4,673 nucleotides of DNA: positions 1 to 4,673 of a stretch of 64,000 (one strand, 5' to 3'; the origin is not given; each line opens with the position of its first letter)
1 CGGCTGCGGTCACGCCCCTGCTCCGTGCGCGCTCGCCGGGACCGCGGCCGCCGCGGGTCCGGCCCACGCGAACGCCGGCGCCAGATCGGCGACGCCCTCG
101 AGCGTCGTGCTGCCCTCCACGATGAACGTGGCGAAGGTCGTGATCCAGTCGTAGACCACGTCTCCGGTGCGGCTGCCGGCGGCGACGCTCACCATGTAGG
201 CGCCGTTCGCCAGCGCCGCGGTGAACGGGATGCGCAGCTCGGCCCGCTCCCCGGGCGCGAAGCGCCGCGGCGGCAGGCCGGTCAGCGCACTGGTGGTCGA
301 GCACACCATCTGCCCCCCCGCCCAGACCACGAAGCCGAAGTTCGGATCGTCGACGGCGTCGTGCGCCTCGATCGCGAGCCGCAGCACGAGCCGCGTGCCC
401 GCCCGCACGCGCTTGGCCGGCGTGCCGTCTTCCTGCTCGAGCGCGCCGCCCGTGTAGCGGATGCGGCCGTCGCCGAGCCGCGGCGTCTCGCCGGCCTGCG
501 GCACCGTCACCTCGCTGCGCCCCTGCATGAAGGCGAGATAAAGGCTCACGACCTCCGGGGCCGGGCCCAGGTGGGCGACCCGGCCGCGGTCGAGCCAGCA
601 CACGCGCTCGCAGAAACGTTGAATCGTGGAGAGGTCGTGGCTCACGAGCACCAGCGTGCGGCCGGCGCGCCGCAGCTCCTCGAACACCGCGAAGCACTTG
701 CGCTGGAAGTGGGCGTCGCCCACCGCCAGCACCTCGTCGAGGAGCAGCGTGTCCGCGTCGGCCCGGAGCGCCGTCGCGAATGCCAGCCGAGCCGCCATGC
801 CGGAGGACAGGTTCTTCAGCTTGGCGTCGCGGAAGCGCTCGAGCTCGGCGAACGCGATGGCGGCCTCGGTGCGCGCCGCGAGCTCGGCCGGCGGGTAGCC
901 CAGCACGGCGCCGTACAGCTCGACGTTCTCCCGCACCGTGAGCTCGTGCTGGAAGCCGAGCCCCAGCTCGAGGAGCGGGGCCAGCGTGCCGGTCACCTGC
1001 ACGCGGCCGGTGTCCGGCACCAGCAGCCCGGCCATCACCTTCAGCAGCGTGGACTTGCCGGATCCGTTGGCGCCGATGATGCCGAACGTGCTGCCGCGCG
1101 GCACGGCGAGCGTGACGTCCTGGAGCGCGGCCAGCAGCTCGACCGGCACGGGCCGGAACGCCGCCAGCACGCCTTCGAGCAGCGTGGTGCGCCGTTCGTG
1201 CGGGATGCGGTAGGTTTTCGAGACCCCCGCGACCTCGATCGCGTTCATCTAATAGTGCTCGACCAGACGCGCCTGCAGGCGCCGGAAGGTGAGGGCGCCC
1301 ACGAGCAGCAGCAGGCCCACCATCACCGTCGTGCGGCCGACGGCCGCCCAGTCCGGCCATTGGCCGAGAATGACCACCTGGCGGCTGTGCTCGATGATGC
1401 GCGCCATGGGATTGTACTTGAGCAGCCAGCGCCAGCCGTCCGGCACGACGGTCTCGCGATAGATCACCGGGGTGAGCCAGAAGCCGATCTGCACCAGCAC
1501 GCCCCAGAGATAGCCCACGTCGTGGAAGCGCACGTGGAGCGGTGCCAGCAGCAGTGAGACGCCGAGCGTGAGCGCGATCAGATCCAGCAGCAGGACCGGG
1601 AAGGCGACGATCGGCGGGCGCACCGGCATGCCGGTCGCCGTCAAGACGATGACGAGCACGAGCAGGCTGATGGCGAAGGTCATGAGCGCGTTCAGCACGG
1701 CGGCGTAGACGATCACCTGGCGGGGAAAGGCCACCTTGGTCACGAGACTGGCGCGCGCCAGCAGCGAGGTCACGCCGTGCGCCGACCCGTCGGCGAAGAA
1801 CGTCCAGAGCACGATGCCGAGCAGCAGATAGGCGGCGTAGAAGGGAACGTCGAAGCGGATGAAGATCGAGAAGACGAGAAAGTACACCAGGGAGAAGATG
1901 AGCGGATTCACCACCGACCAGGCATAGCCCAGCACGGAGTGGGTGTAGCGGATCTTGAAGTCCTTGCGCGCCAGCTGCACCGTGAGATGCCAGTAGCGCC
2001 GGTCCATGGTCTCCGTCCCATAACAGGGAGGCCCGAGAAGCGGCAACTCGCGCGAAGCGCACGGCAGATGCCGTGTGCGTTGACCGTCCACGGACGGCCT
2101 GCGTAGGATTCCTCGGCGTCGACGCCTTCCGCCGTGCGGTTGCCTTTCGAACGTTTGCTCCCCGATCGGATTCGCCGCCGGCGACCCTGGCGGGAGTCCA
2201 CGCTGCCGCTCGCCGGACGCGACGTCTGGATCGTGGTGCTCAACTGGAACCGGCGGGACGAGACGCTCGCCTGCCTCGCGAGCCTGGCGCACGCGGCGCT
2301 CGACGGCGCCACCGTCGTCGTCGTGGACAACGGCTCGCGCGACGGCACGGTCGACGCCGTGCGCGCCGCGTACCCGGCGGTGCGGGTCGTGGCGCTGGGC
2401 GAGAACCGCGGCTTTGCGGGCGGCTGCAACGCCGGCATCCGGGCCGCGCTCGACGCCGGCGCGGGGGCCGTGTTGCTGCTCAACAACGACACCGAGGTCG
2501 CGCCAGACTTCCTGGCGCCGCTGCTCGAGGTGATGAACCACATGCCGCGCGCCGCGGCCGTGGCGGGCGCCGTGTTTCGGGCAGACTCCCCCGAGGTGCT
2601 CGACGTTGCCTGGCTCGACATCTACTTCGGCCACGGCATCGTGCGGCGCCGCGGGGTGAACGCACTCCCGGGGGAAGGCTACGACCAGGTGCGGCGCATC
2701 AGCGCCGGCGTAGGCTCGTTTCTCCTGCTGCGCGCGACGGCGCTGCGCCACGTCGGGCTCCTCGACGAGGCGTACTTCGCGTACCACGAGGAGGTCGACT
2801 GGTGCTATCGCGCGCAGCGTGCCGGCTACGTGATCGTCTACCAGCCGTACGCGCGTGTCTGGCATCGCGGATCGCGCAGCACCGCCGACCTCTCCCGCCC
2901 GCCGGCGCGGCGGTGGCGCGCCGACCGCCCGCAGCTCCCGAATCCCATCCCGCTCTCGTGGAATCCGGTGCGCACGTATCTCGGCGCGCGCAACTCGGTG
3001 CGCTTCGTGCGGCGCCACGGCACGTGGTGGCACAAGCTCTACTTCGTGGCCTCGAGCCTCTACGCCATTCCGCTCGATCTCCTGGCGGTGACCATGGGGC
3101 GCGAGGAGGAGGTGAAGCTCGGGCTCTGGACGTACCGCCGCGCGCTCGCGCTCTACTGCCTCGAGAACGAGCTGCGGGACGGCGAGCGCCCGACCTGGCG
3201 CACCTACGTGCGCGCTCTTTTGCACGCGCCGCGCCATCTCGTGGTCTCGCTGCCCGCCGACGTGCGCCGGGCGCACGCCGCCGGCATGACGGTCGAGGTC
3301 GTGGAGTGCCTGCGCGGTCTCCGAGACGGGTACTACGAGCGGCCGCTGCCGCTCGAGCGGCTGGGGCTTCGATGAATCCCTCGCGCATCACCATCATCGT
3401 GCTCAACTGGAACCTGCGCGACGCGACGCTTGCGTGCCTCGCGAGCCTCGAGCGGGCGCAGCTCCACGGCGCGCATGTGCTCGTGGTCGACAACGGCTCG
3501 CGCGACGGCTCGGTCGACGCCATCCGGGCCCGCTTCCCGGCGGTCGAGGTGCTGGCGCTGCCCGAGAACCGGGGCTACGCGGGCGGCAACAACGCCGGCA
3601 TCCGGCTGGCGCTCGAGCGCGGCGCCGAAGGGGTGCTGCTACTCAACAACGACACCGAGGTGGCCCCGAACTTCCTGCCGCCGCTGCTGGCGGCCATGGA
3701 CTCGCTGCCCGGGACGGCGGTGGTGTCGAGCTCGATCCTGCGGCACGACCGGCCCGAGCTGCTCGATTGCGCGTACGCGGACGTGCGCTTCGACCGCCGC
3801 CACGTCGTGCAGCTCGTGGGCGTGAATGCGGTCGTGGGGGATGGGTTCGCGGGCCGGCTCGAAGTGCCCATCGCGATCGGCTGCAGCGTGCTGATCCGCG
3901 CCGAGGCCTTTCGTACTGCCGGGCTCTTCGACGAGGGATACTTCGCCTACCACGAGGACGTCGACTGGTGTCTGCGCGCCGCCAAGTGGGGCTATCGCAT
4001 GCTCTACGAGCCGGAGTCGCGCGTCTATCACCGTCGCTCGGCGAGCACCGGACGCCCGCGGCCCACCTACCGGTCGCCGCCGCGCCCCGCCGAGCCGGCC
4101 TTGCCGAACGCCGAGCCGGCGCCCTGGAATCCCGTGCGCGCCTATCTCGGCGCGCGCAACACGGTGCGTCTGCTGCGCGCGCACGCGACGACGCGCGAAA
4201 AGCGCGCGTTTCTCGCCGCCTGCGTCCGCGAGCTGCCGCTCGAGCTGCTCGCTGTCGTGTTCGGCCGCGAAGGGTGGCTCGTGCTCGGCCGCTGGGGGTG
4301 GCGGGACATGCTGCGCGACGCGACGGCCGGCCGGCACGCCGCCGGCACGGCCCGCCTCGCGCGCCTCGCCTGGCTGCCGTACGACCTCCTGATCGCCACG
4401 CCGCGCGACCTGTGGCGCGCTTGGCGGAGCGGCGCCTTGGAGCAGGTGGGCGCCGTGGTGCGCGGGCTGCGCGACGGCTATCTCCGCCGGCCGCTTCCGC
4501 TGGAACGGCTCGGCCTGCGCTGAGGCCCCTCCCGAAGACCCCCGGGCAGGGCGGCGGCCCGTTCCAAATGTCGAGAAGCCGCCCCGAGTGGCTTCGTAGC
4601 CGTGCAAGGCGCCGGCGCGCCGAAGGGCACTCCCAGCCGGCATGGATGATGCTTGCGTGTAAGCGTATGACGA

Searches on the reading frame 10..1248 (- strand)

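Call 35: search_protein_families(library=pfam, proteins=[window:10-1248:-], max_evalue=0.0001)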
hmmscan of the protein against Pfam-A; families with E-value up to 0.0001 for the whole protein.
window:10-1248:- (412 aa): 4 families
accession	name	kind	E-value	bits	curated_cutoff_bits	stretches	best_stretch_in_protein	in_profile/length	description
PF00005.33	ABC_tran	-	2.8e-21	77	25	1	42-173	1-135/137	ABC transporter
PF14524.12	Wzt_C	-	1.3e-18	67.8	30.4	1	257-388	4-142/143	Wzt C-terminal domain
PF13304.12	AAA_21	-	8.6e-08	33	27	0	56-76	3-23/304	AAA domain, putative AbiEii toxin, Type IV TA system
PF13555.12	AAA_29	-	9.8e-06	25.7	27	1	47-80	17-50/61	P-loop containing region of AAA domain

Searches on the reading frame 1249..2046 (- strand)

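Call 35: search_protein_families(library=pfam, proteins=[window:1249-2046:-], max_evalue=0.0001)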
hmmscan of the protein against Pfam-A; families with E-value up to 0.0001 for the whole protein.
window:1249-2046:- (265 aa): 1 family
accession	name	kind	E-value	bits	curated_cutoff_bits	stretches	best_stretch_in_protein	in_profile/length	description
PF01061.29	ABC2_membrane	-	1.9e-14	54.1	26.9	1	23-224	4-209/211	ABC-2 type transporter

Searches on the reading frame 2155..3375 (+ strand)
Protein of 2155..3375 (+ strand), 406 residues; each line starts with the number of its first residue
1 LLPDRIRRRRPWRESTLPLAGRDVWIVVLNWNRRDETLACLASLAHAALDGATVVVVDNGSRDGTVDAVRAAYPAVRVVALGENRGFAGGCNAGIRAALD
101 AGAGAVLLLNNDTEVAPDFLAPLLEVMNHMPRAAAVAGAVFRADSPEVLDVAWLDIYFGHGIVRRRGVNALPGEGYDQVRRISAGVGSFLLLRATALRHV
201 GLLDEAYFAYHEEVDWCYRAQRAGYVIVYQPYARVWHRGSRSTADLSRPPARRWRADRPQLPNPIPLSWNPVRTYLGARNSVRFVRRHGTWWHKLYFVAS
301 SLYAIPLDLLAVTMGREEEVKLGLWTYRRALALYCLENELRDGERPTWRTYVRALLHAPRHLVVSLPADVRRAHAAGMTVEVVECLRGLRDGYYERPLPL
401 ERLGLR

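Call 35: search_protein_families(library=pfam, proteins=[window:2155-3375:+], max_evalue=0.0001)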
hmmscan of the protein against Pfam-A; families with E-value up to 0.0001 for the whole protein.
window:2155-3375:+ (406 aa): 3 families
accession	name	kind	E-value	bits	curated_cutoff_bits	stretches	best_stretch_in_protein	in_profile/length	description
PF00535.33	Glycos_transf_2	-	4.3e-20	72.8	23.3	1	26-144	2-120/168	Glycosyl transferase family 2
PF13641.12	Glyco_tranf_2_3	-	8.1e-16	59.2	27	1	24-254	3-227/230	Glycosyltransferase like family 2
PF13632.12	Glyco_trans_2_3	-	1.3e-09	38.6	27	1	106-257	2-142/198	Glycosyl transferase family group 2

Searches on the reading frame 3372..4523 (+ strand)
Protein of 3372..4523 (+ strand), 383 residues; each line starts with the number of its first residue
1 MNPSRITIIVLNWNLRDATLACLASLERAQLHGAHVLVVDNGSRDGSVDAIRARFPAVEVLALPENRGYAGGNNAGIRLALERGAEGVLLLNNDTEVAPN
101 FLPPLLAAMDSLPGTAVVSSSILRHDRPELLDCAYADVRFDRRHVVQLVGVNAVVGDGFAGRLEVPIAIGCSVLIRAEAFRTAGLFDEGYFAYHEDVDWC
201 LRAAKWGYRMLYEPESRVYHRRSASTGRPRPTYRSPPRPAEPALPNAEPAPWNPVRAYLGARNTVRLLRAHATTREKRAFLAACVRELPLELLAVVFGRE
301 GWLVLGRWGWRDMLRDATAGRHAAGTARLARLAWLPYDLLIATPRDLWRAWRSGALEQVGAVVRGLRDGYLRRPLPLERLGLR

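Call 35: search_protein_families(library=pfam, proteins=[window:3372-4523:+], max_evalue=0.0001)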
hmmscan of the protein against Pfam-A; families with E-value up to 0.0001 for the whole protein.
window:3372-4523:+ (383 aa): 3 families
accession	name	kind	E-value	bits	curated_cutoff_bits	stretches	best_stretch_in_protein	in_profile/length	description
PF00535.33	Glycos_transf_2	-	7.8e-16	58.9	23.3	1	7-121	1-115/168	Glycosyl transferase family 2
PF13641.12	Glyco_tranf_2_3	-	1.6e-11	45.1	27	1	4-223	2-214/230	Glycosyltransferase like family 2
PF13632.12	Glyco_trans_2_3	-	3.6e-07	30.6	27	1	88-221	2-124/198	Glycosyl transferase family group 2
